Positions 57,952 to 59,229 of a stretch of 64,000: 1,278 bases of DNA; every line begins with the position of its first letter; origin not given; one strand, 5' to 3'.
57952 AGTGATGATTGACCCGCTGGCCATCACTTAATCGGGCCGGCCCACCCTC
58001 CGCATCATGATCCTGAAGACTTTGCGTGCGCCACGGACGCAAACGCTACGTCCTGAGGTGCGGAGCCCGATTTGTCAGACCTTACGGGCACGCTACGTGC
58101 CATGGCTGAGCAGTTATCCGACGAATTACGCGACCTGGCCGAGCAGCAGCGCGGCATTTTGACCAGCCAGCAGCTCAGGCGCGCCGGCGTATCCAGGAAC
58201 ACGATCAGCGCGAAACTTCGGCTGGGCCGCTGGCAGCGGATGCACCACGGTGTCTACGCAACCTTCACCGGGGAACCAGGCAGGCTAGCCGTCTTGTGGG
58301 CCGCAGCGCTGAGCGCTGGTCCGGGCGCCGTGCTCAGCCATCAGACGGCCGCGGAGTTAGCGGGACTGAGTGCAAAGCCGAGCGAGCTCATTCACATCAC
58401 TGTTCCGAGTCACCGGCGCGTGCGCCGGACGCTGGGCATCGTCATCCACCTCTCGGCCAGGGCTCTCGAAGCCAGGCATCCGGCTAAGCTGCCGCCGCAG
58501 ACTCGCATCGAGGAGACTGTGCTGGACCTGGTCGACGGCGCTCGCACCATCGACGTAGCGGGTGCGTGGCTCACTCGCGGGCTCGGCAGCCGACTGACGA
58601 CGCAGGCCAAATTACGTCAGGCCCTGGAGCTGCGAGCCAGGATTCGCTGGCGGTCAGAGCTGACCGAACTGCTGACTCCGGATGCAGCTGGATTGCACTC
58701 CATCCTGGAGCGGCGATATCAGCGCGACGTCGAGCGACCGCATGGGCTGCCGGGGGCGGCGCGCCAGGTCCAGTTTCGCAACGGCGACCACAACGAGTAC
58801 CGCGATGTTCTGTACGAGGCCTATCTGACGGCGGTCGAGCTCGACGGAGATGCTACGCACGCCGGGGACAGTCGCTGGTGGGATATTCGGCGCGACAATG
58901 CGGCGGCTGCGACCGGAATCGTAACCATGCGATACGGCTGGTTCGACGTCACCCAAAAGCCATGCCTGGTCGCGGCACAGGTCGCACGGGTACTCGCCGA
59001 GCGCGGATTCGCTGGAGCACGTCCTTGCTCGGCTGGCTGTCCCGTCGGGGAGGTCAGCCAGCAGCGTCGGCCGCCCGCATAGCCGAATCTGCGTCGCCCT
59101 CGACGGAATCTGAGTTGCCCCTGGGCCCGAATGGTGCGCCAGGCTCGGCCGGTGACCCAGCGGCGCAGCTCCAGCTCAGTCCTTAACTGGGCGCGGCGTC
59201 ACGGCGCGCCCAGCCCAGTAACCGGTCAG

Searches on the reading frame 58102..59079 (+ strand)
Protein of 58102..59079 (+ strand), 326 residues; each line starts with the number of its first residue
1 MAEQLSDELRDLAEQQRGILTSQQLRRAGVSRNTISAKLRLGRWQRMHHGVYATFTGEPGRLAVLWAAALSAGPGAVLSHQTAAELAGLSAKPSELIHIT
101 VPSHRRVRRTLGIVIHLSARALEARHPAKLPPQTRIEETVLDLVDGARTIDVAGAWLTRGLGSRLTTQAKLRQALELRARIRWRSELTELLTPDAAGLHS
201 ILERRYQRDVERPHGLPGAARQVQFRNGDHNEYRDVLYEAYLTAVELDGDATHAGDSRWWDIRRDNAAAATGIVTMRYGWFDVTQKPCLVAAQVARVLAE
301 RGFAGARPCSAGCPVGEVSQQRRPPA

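Call 25: search_protein_families(library=ncbifam, proteins=[window:58102-59079:+], max_evalue=0.01)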
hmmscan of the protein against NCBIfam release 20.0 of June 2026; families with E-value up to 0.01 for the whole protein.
window:58102-59079:+ (326 aa): 0 families

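Call 26: search_protein_families(library=pfam, proteins=[window:58102-59079:+], max_evalue=0.01)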
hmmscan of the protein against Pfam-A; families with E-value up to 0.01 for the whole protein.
window:58102-59079:+ (326 aa): 2 families
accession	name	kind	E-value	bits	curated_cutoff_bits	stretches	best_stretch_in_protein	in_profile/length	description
PF13338.12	AbiEi_4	-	1.5e-10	41.4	25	1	7-53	1-47/49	Transcriptional regulator, AbiEi antitoxin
PF17194.10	AbiEi_3_N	-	0.0042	17.5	26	0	14-89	11-87/93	Transcriptional regulator, AbiEi antitoxin N-terminal domain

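Call 36: find_homologous_proteins(query=window:58102-59079:+, max_evalue=0.00001)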
Query window:58102-59079:+ (326 aa): 1978 proteins with E <= 0.00001 among 8000 candidates; the best 120 are listed.
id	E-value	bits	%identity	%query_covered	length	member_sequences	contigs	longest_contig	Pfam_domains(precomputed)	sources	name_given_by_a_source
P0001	5.6e-192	655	91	100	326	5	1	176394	PF13338.13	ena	-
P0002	7.1e-186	635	88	100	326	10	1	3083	PF13338.13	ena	-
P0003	4.1e-152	524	71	100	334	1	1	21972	-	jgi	jgi:hypothetical protein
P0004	4.1e-150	518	83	86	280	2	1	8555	-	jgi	jgi:hypothetical protein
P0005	8.4e-149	513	71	100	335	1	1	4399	PF13338.13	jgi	jgi:hypothetical protein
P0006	2.5e-148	512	70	99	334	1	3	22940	-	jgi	jgi:hypothetical protein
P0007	3.2e-147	508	71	99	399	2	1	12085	PF13338.13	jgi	jgi:hypothetical protein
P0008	7.8e-146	504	70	100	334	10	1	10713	PF13338.13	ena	-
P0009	1.7e-145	502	69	100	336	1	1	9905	PF13338.13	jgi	jgi:Transcriptional regulator, AbiEi antitoxin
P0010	3.7e-145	501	69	100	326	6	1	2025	PF13338.13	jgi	jgi:hypothetical protein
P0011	2.4e-144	499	71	100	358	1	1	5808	PF13338.13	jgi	jgi:hypothetical protein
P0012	1.2e-143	496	68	100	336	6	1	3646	PF13338.13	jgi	jgi:hypothetical protein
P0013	1.9e-143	496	69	100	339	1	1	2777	PF13338.13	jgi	jgi:predicted transcriptional regulator of viral defense system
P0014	7.1e-143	494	70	100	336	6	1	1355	PF13338.13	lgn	-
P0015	8.7e-143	494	68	100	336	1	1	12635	PF13338.13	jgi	jgi:hypothetical protein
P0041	4.7e-132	458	66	99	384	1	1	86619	PF13338.13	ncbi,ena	-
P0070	4.9e-126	439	65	98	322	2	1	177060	PF13338.13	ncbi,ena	-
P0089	2.6e-123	430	59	99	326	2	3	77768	PF13338.13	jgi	jgi:hypothetical protein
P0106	2.2e-121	423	62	97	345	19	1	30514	PF13338.13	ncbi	-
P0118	1.6e-119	417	60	100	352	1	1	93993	-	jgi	jgi:hypothetical protein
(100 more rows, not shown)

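Call 37: find_encoding_contigs(protein=P0001, flank=10000, max_places=3)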
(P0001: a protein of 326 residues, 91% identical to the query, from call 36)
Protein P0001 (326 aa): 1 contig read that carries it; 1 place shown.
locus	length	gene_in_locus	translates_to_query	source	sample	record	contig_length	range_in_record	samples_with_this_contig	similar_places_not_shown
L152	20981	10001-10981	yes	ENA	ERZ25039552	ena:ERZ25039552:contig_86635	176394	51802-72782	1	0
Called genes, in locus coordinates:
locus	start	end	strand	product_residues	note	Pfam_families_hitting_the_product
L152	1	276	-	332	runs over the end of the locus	PF07228:SpoIIE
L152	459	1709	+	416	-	PF00583:Acetyltransf_1 (weak), PF13527:Acetyltransf_9, PF17668:Acetyltransf_17, PF13530:SCP2_2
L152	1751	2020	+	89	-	-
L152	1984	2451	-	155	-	PF02502:LacAB_rpiB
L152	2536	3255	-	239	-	PF00171:Aldedh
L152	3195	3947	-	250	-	PF00171:Aldedh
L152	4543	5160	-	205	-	PF01323:DSBA (weak), PF22234:Rv2466c-like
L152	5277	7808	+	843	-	PF17900:Peptidase_M1_N, PF01433:Peptidase_M1, PF11838:ERAP1_C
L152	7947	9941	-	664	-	PF02446:Glyco_hydro_77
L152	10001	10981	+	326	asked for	PF13338:AbiEi_4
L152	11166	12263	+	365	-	PF13228:DUF4037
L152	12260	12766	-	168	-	-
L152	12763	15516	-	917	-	PF01804:Penicil_amidase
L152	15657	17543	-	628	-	PF05223:MecA_N (weak), PF03717:PBP_dimer, PF00905:Transpeptidase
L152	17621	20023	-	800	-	PF03176:MMPL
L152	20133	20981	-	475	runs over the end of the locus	PF01425:Amidase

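Call 38: find_encoding_contigs(protein=P0070, flank=10000, max_places=3)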
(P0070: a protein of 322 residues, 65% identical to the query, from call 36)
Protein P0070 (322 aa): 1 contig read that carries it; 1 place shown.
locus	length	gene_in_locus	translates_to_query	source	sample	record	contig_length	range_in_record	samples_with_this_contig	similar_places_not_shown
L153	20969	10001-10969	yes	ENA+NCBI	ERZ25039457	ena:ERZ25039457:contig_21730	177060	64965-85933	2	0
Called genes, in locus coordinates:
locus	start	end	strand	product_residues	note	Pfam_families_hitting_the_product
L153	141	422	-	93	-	-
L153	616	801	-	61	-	-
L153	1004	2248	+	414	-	PF00583:Acetyltransf_1, PF13527:Acetyltransf_9, PF13508:Acetyltransf_7 (weak), PF17668:Acetyltransf_17, PF13530:SCP2_2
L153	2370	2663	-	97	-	-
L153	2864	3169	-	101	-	PF02502:LacAB_rpiB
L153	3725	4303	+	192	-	-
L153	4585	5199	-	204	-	PF01323:DSBA (weak), PF22234:Rv2466c-like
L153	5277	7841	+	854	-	PF17900:Peptidase_M1_N, PF01433:Peptidase_M1, PF11838:ERAP1_C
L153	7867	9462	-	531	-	PF02446:Glyco_hydro_77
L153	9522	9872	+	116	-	-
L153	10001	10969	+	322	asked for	PF13338:AbiEi_4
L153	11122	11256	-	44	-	-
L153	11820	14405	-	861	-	PF01804:Penicil_amidase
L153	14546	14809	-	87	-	PF00905:Transpeptidase (weak)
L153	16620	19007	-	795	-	PF03176:MMPL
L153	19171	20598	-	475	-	PF01425:Amidase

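Call 39: find_encoding_contigs(protein=P0041, flank=10000, max_places=3)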
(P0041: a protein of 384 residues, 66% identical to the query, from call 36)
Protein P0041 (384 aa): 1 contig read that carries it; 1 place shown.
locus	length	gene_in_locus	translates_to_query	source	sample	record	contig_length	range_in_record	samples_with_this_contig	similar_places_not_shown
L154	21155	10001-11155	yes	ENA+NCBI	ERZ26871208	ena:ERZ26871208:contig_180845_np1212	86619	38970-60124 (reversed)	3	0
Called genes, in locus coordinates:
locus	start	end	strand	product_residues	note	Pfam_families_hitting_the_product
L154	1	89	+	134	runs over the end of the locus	PF03259:Robl_LC7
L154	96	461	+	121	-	PF05331:DUF742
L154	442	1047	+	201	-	PF03029:ATP_bind_1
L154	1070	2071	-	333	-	PF07228:SpoIIE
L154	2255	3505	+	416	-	PF13527:Acetyltransf_9, PF00583:Acetyltransf_1, PF13508:Acetyltransf_7 (faint), PF17668:Acetyltransf_17, PF13530:SCP2_2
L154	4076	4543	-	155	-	PF02502:LacAB_rpiB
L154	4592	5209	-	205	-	PF01323:DSBA (weak), PF22234:Rv2466c-like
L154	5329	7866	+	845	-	PF17900:Peptidase_M1_N, PF01433:Peptidase_M1, PF11838:ERAP1_C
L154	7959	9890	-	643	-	PF02446:Glyco_hydro_77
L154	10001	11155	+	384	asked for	PF13338:AbiEi_4 (faint)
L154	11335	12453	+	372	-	PF13228:DUF4037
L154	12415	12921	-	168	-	-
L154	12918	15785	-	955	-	PF01804:Penicil_amidase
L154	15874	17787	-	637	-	PF03717:PBP_dimer, PF00905:Transpeptidase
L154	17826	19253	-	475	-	PF01425:Amidase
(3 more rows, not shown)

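Call 47: search_solved_structures(query=window:58102-59079:+, max_evalue=1)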
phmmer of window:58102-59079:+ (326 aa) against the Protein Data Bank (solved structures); distinct sequences matched with E-value up to 1: 0.

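Call 51: search_protein_families(library=padloc, proteins=[window:58102-59079:+], max_evalue=0.1)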
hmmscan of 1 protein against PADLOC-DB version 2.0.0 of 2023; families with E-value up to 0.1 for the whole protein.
window:58102-59079:+ (326 aa): 14 families
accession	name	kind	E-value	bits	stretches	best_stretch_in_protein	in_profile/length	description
PDLC02228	AbiEi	-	2.4e-27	93.6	1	4-180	25-196/216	AbiEi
PDLC02249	AbiEi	-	1.7e-24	84.6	1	6-176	5-174/184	AbiEi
PDLC02260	AbiEi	-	1.7e-19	67.9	1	6-120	4-117/131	AbiEi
PDLC02231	AbiEi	-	7.2e-17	60.1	1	7-180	8-191/280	AbiEi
PDLC02225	AbiEi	-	2.1e-13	48.4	1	7-110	8-104/198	AbiEi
PDLC02256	AbiEi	-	2.1e-09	35.6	1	16-123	13-118/174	AbiEi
PDLC02259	AbiEi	-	9e-08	29.8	1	20-178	2-171/191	AbiEi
PDLC02265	AbiEi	-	1.4e-07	29.5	1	6-110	4-106/198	AbiEi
PDLC02283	AbiEi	-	1.7e-06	25.9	1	7-109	8-108/201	AbiEi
PDLC02275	AbiEi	-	0.00086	17.4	1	14-108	7-99/184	AbiEi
PDLC02244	AbiEi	-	0.0011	16.3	1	2-144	4-157/292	AbiEi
PDLC02239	AbiEi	-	0.0012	16.5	1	19-106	11-97/195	AbiEi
PDLC02227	AbiEi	-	0.0012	16.4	1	16-90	16-85/233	AbiEi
PDLC02245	AbiEi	-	0.0033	15.1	1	14-109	7-100/194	AbiEi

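Call 57: predict_structure(alignment_id=A3)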
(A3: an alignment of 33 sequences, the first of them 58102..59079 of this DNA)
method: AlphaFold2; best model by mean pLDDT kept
length: 326 residues; sequences in the alignment: 33
mean_pLDDT: 79.7   pTM: 0.68
mean pLDDT of the five models: 79.7, 77.5, 75.8, 75.4, 74.5
residues with pLDDT >= 90: 95; 70-90: 169; 50-70: 34; < 50: 28
segments of 3 or more residues with pLDDT < 50: 223-227, 229-233, 251-260
pLDDT, mean of each block of 10 residues (from residue 1): 72 91 92 94 93 93 92 86 82 84 85 85 63 81 86 81 83 88 89 79 86 80 46 56 71 38 56 76 89 90 90 88 53
secondary structure, 60 per line:
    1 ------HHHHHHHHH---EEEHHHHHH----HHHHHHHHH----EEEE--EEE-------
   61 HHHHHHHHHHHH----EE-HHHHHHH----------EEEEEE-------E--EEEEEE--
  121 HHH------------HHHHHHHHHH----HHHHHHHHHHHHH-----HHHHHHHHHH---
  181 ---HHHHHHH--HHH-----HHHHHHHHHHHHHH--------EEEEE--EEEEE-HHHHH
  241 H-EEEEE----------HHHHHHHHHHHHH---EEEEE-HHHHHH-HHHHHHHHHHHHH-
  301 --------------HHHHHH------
elements in order: H7-15 E19-21 H22-27 H32-40 E45-48 E51-53 H61-72 H80-86 E97-102 E113-118 H136-145 H150-162 H168-177 H184-190 H201-214 E223-227 E230-234 H236-241 E243-247 H258-270 E274-278 H280-285 H287-299 H315-320

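Call 62: fold_search(model_id=the predicted structure, library=pdb)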
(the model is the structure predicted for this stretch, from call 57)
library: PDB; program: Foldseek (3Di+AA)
matches with E <= 10: 93; with E <= 0.001: 2
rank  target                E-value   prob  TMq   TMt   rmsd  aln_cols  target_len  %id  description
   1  6y8q_A                7.0e-06  1.00  0.41  0.61   4.8       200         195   19  AbiEi antitoxin from Streptococcus agalactiae (released 2020-12-16)
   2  6y8q_D                2.0e-04  1.00  0.38  0.60   5.2       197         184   18  AbiEi antitoxin from Streptococcus agalactiae (released 2020-12-16)
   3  1zel_A                1.7e-03  1.00  0.33  0.36   6.5       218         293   18  Crystal structure of RV2827C protein from Mycobacterium tuberculosis (released 2006-05-02)
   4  1zel_B                2.0e-03  1.00  0.35  0.37   6.2       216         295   18  Crystal structure of RV2827C protein from Mycobacterium tuberculosis (released 2006-05-02)
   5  3hrl                  1.5e-01  0.98  0.21  0.62   4.9       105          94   19  Crystal structure of a putative endonuclease-like protein (ngo0050) from neisseria gonorrhoeae (released 2009-06-30)
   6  3r3p_B                7.5e-01  0.82  0.23  0.65   4.5       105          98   13  Homing Endonuclease I-Bth0305I Catalytic Domain (released 2011-10-05)
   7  6z1p_AS               1.0e+00  0.20  0.22  0.11  15.8       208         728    8  Structure of the mitochondrial ribosome from Tetrahymena thermophila (released 2020-06-24)
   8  7wbt_A                1.1e+00  0.05  0.14  0.08  14.3       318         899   10  Crystal structure of bovine NLRP9 (released 2022-04-06)
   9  8u1n_A                1.2e+00  0.06  0.12  0.09  16.8       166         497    8  Cryo-EM structure of the cross-linked HSP90 dimer (NTD-MD) in the semi-open state (released 2024-03-13)
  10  4oky                  1.2e+00  0.16  0.18  0.21  10.4       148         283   15  Crystal structure of PvuRts1I, a 5-hydroxymethylcytosine DNA restriction endonuclease (released 2014-09-10)
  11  2r8r_B                1.2e+00  0.13  0.10  0.14   9.1        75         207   24  Crystal structure of the N-terminal region (19..243) of sensor protein KdpD from Pseudomonas syringae pv. tomato str.  (released 2007-09-25)
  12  6xxy_A                1.2e+00  0.07  0.12  0.12  16.5       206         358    8  Crystal structure of Haemophilus influenzae 3-isopropylmalate dehydrogenase in complex with O-isobutenyl oxalylhydroxa (released 2020-02-26)
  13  8wsm                  1.9e+00  0.06  0.16  0.13  12.9       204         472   11  NLRP3 NACHT domain in complex with compound 32 (released 2023-11-22)
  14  9g6k_Ld               2.3e+00  0.11  0.21  0.17  14.3       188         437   14  LSU structure derived from the LSU sample of the mitoribosome from T. gondii. (released 2024-12-11)
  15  4wuo_A                2.3e+00  0.07  0.13  0.12  14.0       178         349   10  Structure of the E270A Mutant Isopropylmalate dehydrogenase from Thermus thermophilus in complex with IPM, Mn and NADH (released 2014-11-12)
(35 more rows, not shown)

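Call 63: search_dna_similar(query=window:58102-59079:+, collection=plasmids, mode=protein, max_rows=30)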
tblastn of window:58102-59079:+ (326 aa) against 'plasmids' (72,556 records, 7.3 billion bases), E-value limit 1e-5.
Records with a match: 1; places in all: 1; records where one place covers at least 80% of the query: 0.
Best place of each record, by identity: <60% 1.
By first word of the organism name: Mycobacterium 1.
By predicted mobility (MOB-suite, as given by PLSDB): non-mobilizable 1.
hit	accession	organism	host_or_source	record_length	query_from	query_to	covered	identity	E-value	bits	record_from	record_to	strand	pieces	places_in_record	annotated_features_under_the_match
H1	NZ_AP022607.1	Mycobacterium branderi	-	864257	7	116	34%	38.5%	1e-8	64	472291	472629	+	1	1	type IV toxin-antitoxin system AbiEi family antitoxin ...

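Call 66: find_encoding_contigs(protein=P0089, flank=10000, max_places=4)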
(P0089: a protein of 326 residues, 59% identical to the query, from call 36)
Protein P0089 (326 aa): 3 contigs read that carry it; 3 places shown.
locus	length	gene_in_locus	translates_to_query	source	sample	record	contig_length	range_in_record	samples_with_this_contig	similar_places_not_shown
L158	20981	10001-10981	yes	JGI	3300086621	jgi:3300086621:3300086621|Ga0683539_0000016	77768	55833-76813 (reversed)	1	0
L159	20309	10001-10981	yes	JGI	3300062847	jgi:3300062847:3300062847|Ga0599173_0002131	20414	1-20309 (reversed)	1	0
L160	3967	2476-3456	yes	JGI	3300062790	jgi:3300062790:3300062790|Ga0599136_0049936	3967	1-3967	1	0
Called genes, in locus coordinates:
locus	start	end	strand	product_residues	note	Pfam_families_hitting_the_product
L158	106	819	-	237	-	PF00300:His_Phos_1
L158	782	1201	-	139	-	PF02410:RsfS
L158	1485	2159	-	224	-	-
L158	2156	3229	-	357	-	PF00005:ABC_tran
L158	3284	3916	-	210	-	PF01467:CTP_transf_like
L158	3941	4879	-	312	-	PF00106:adh_short, PF08659:KR, PF13561:adh_short_C2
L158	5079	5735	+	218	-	PF01027:Bax1-I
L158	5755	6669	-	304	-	-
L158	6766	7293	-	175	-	PF04542:Sigma70_r2, PF08281:Sigma70_r4_2, PF04545:Sigma70_r4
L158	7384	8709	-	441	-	PF00501:AMP-binding, PF14535:AMP-binding_C_2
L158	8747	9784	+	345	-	PF01435:Peptidase_M48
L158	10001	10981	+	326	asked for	PF13338:AbiEi_4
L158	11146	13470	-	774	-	PF00580:UvrD-helicase (faint), PF13245:AAA_19 (faint), PF01443:Viral_helicase1 (faint), PF13538:UvrD_C_2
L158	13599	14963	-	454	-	PF01018:GTP1_OBG, PF01926:MMR_HSR1, PF02421:FeoB_N, PF09269:DUF1967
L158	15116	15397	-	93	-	PF01016:Ribosomal_L27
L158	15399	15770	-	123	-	PF00829:Ribosomal_L21p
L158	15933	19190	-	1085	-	-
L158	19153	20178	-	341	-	PF10105:DUF2344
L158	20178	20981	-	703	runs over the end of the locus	PF19864:Radical_SAM_N2, PF04055:Radical_SAM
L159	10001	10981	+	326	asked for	PF13338:AbiEi_4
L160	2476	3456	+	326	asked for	PF13338:AbiEi_4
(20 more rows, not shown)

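Call 67: find_encoding_contigs(protein=P0118, flank=10000, max_places=4)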
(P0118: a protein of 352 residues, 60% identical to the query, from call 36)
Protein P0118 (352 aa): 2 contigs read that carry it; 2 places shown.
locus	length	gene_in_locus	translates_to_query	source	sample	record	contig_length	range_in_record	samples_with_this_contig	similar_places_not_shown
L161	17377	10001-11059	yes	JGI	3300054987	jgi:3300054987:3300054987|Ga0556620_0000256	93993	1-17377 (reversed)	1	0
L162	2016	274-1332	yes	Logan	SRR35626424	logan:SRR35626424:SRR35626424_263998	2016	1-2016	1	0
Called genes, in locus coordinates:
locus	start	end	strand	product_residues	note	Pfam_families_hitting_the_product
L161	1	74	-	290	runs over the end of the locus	PF00941:FAD_binding_5, PF03450:CO_deh_flav_C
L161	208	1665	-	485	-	-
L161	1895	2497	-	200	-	PF00300:His_Phos_1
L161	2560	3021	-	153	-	PF02410:RsfS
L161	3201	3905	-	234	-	-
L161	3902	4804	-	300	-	PF00005:ABC_tran, PF13304:AAA_21 (faint)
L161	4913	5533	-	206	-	PF01467:CTP_transf_like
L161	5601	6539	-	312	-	PF00106:adh_short, PF08659:KR, PF13561:adh_short_C2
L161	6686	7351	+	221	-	PF01027:Bax1-I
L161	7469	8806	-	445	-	PF00501:AMP-binding, PF14535:AMP-binding_C_2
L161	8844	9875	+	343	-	PF05569:Peptidase_M56 (weak), PF01435:Peptidase_M48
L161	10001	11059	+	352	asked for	-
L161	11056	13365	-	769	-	PF02562:PhoH (faint), PF00580:UvrD-helicase (faint), PF13245:AAA_19 (faint), PF01443:Viral_helicase1 (faint), PF13538:UvrD_C_2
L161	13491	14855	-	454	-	PF01018:GTP1_OBG, PF01926:MMR_HSR1, PF02421:FeoB_N, PF09269:DUF1967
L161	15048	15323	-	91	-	PF01016:Ribosomal_L27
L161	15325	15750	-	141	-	PF00829:Ribosomal_L21p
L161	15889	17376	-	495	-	?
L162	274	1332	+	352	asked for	-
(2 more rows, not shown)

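Call 68: find_encoding_contigs(protein=P0106, flank=10000, max_places=4)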
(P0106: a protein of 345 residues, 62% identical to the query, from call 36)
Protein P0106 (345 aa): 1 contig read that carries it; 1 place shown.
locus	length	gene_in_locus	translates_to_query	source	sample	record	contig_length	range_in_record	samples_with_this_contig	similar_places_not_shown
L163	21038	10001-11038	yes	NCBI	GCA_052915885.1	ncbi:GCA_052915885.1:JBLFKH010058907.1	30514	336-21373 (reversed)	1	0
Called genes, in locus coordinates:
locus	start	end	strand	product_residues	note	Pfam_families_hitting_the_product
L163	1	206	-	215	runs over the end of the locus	PF04055:Radical_SAM (weak)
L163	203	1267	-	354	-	PF06508:QueC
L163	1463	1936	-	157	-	PF02502:LacAB_rpiB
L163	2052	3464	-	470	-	PF00171:Aldedh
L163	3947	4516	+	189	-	-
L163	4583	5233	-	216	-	PF01323:DSBA (faint), PF22234:Rv2466c-like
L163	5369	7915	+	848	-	PF17900:Peptidase_M1_N, PF01433:Peptidase_M1, PF11838:ERAP1_C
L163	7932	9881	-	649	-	-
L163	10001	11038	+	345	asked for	PF13338:AbiEi_4 (faint)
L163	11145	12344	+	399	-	-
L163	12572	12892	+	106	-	PF12802:MarR_2 (faint), PF12840:HTH_20, PF01022:HTH_5, PF13518:HTH_28 (weak)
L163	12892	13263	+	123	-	-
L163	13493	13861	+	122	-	PF00392:GntR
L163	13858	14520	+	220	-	-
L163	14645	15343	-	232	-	PF09844:DUF2071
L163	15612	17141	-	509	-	PF01425:Amidase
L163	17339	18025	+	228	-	PF08378:NERD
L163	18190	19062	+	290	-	PF01040:UbiA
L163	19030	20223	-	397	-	PF01145:Band_7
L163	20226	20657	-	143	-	PF01957:NfeD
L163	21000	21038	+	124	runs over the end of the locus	?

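Call 97: search_protein_families(library=pfam, alignment_id=A3, max_evalue=0.05)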
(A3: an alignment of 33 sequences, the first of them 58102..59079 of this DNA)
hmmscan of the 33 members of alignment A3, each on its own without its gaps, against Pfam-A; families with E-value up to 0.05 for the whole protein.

A. member 1, window:58102-59079:+ (326 aa): 2 families
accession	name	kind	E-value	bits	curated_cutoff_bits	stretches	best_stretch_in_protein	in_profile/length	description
PF13338.12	AbiEi_4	-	1.5e-10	41.4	25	1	7-53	1-47/49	Transcriptional regulator, AbiEi antitoxin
PF17194.10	AbiEi_3_N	-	0.0042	17.5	26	1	14-89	11-87/93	Transcriptional regulator, AbiEi antitoxin N-terminal domain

B. families by the number of members that match (of 33 scanned): 7 families
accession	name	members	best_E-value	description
PF13338.12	AbiEi_4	33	5.1e-11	Transcriptional regulator, AbiEi antitoxin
PF17194.10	AbiEi_3_N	6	0.0012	Transcriptional regulator, AbiEi antitoxin N-terminal domain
PF09407.15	AbiEi_1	2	0.0096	AbiEi antitoxin C-terminal domain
PF04480.18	DUF559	1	0.0032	Protein of unknown function (DUF559)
PF18741.7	MTES_1575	1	0.0084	REase_MTES_1575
PF21831.1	DUF6891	1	0.017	Domain of unknown function (DUF6891)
PF08180.16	BAGE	1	0.043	B melanoma antigen family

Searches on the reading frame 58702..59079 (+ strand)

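Call 50: search_protein_families(library=pfam, proteins=[window:58702-59079:+], max_evalue=10)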
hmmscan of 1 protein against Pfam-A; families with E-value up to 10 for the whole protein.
window:58702-59079:+ (126 aa): 2 families
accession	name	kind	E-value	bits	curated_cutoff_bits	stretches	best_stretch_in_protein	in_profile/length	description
PF18741.7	MTES_1575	-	0.16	12.5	38.2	1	39-88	36-86/96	REase_MTES_1575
PF04480.18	DUF559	-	0.17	12.2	20.6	1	44-98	56-108/109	Protein of unknown function (DUF559)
